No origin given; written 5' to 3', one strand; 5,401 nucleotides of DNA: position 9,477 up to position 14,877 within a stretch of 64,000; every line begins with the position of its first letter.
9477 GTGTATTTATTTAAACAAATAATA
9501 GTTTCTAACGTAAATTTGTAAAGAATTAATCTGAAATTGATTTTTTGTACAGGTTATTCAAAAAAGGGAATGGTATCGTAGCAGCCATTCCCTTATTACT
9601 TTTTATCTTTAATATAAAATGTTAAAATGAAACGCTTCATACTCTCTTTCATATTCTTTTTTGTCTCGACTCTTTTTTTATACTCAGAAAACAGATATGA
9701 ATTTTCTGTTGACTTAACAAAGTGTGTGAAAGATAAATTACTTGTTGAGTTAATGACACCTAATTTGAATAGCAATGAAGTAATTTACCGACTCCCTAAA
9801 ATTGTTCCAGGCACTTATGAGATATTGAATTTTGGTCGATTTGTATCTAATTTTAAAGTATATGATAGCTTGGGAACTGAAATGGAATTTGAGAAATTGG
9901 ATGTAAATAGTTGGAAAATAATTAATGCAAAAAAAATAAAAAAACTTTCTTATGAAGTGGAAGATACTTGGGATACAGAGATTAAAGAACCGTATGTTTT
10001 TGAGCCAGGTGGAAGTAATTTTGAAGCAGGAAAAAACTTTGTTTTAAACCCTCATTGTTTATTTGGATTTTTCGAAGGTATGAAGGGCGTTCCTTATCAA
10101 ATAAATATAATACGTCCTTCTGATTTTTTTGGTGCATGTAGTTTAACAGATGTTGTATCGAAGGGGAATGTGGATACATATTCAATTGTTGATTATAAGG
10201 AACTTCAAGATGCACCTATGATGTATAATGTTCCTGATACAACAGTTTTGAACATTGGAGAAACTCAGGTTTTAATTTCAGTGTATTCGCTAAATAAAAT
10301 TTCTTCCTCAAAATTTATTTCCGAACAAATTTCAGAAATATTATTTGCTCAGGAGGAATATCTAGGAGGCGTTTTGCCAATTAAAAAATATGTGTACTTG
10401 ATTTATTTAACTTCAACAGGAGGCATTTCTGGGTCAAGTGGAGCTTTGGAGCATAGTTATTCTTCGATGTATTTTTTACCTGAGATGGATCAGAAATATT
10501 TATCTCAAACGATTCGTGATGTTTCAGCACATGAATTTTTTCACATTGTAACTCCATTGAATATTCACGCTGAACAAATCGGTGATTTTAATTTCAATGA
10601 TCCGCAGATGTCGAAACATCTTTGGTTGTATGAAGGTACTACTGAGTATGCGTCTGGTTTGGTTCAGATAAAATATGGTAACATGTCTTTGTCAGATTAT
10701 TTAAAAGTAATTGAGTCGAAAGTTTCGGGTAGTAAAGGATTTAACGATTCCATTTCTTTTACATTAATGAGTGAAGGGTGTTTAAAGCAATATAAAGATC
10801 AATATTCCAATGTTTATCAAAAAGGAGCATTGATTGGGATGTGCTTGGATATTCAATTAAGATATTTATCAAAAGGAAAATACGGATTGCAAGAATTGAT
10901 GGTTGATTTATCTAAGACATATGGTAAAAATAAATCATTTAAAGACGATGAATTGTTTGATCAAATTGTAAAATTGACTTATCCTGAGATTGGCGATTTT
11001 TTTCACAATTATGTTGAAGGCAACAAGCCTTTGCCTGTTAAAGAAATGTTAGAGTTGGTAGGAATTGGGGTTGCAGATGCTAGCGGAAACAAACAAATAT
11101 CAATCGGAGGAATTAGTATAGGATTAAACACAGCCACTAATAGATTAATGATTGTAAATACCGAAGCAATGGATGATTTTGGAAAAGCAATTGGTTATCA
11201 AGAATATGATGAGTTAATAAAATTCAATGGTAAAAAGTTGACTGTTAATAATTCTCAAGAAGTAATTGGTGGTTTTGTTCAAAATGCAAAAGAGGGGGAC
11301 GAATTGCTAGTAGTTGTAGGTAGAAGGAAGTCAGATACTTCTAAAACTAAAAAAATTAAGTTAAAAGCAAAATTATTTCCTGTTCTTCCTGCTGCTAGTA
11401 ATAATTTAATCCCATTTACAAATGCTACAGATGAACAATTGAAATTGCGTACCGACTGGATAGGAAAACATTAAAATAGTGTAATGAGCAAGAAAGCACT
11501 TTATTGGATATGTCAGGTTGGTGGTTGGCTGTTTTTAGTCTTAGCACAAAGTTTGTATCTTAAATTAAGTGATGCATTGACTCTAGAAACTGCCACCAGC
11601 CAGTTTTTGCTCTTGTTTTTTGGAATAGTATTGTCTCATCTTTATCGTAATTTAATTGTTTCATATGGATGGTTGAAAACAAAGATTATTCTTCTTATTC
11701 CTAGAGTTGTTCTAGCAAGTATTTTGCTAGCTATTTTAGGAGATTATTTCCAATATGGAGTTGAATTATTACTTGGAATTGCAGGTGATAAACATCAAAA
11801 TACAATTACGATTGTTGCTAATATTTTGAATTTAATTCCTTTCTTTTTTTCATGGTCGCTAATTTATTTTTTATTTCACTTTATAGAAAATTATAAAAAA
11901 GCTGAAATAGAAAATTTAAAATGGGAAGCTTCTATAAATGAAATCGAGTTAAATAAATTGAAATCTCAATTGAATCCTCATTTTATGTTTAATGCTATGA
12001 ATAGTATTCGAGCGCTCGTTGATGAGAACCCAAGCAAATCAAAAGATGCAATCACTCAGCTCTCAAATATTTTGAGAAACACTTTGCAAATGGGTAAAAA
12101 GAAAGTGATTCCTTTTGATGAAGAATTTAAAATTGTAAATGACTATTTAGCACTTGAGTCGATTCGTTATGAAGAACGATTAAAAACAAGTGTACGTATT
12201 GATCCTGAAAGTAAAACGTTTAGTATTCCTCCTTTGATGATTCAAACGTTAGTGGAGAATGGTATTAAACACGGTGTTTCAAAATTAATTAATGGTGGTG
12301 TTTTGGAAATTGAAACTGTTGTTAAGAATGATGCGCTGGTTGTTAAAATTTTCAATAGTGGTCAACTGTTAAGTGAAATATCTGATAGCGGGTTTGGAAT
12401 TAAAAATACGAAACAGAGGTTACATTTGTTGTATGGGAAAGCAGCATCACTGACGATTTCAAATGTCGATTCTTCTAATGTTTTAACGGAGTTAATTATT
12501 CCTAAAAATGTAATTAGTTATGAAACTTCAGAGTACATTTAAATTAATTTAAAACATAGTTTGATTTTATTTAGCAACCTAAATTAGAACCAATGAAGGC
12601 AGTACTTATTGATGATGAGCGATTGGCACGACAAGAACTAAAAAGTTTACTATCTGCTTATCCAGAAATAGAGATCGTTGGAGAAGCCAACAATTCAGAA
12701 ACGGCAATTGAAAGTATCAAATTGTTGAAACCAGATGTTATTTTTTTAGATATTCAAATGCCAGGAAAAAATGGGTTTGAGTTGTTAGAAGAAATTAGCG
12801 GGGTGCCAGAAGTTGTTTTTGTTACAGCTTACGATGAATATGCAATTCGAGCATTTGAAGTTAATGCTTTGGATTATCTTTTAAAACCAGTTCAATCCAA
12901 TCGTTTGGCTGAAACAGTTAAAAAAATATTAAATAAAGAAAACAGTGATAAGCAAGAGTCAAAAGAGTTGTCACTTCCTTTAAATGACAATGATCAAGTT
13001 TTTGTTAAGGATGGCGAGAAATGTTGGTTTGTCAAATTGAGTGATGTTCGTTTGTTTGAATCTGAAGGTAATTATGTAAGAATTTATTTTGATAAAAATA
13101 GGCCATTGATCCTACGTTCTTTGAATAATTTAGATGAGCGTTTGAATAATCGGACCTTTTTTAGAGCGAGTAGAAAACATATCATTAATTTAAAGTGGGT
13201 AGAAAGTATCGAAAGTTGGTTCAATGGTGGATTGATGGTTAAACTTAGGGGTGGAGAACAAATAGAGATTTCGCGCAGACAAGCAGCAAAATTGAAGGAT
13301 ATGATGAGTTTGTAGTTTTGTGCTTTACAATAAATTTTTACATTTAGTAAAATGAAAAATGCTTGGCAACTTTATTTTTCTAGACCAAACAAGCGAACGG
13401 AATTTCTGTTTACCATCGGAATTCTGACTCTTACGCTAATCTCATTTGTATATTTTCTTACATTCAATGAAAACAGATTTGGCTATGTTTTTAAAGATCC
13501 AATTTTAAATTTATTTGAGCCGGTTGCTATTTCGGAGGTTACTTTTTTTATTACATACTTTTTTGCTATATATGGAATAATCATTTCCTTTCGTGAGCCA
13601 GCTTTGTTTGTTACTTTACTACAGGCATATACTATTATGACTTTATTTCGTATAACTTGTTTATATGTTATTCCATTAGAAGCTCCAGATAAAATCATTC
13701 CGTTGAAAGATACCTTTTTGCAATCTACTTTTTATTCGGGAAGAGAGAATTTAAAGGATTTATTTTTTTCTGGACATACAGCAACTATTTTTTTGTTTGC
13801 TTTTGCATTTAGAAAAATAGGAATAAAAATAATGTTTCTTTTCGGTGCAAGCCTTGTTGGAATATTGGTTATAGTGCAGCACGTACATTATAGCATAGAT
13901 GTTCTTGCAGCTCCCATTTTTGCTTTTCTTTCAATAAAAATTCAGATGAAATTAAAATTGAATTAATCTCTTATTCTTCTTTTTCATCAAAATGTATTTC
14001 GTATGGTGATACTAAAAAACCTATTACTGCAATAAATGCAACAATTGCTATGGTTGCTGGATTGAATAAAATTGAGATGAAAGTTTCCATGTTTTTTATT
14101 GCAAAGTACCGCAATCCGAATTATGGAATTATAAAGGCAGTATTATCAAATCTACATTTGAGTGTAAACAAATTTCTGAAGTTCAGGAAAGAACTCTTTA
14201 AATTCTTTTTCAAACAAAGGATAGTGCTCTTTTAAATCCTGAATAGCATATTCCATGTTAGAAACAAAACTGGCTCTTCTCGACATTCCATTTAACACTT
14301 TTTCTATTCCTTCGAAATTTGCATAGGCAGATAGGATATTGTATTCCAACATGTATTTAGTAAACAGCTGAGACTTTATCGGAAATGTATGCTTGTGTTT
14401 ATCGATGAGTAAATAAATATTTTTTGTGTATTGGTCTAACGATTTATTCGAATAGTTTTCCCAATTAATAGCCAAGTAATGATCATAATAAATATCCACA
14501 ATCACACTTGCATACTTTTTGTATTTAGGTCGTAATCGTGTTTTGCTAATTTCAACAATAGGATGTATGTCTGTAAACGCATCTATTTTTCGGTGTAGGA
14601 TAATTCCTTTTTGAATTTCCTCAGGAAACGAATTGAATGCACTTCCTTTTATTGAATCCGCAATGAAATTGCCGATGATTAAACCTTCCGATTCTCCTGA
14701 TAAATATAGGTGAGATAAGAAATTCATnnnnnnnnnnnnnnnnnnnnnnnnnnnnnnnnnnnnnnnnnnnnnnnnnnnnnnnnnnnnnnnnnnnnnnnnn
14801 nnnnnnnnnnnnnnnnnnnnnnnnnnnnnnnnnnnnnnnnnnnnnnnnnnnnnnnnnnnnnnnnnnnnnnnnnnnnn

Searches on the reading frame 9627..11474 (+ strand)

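Call 13: search_protein_families(library=pfam, proteins=[window:9627-11474:+], max_evalue=0.001)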
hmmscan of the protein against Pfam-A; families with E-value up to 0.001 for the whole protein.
window:9627-11474:+ (615 aa): 2 families
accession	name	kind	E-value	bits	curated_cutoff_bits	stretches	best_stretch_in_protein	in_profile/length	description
PF17899.6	Peptidase_M61_N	-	9.8e-34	117.2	23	1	26-200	2-166/168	Peptidase M61 N-terminal domain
PF05299.18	Peptidase_M61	-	2.7e-13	50.8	22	1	297-402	3-117/118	M61 glycyl aminopeptidase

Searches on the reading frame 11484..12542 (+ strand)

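Call 13: search_protein_families(library=pfam, proteins=[window:11484-12542:+], max_evalue=0.001)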
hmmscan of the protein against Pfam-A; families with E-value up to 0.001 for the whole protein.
window:11484-12542:+ (352 aa): 1 family
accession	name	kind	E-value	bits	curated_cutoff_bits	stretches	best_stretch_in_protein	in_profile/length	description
PF06580.19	His_kinase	-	3e-24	85.5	25.2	1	155-233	2-81/81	Histidine kinase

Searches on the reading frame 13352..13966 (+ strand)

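Call 13: search_protein_families(library=pfam, proteins=[window:13352-13966:+], max_evalue=0.001)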
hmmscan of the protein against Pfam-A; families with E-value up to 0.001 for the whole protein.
window:13352-13966:+ (204 aa): 2 families
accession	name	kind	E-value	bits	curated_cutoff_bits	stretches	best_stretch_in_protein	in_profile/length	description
PF14360.12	PAP2_C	-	1.1e-07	32.8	27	1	136-193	4-67/74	PAP2 superfamily C-terminal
PF14378.12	PAP2_3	-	0.00075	19.8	27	0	65-196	39-189/190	PAP2 superfamily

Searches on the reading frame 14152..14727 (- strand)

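Call 14: search_protein_families(library=pfam, proteins=[window:14152-14727:-], max_evalue=0.001)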
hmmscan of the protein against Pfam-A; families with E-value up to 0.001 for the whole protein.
window:14152-14727:- (191 aa): 1 family
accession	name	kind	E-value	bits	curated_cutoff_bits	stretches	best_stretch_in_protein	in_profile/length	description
PF04336.18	ACP_PD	-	1.1e-68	231.4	27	1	1-183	1-183/183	Acyl carrier protein phosphodiesterase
